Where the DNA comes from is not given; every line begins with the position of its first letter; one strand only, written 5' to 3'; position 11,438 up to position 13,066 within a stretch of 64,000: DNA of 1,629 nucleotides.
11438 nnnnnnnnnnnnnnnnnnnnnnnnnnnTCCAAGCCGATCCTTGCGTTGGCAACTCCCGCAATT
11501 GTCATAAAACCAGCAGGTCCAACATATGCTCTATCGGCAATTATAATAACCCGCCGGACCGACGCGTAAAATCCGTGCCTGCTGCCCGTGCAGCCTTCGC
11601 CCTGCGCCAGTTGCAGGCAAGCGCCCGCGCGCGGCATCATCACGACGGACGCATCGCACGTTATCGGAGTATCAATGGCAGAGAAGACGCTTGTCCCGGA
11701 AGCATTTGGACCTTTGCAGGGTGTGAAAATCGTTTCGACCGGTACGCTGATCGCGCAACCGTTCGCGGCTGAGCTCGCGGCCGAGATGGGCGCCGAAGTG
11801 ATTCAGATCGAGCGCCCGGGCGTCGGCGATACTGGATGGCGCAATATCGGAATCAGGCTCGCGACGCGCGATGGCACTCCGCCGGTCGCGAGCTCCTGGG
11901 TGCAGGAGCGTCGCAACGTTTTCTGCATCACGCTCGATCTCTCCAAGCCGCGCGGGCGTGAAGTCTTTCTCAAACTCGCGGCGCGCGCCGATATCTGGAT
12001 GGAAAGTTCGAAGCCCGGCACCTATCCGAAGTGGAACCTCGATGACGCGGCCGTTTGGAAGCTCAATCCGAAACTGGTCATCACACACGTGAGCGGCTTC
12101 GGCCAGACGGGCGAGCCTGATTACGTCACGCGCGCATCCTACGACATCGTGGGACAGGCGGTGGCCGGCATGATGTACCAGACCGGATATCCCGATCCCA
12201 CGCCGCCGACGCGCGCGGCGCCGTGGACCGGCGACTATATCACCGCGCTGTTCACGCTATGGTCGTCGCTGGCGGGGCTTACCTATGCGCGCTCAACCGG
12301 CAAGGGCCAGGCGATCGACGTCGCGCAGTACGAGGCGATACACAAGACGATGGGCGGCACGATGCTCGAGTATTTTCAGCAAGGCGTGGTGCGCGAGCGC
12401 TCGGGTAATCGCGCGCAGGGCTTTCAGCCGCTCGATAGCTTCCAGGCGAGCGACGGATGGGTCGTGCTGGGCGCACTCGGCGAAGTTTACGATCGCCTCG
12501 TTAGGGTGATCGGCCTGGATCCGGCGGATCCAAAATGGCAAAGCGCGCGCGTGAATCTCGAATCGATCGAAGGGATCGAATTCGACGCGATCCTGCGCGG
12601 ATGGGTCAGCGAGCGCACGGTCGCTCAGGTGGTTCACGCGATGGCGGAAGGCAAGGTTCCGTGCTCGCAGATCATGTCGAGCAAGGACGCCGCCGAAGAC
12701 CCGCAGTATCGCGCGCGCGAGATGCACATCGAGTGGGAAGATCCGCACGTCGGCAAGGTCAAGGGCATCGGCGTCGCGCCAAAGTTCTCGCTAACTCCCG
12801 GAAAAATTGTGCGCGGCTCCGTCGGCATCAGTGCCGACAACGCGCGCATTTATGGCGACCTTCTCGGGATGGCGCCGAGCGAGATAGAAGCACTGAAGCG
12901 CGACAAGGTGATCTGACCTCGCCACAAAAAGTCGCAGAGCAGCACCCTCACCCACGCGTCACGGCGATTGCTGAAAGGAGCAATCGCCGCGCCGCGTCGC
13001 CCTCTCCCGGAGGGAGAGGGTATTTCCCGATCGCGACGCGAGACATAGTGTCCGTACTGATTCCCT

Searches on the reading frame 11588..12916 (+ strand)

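Call 43: search_protein_families(library=pfam, proteins=[window:11588-12916:+], max_evalue=0.00001)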
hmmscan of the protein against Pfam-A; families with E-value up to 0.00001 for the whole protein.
window:11588-12916:+ (442 aa): 1 family
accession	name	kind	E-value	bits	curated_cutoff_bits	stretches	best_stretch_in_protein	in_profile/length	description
PF02515.22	CoA_transf_3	-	2.6e-91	306.9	23.3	1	43-409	1-357/366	CoA-transferase family III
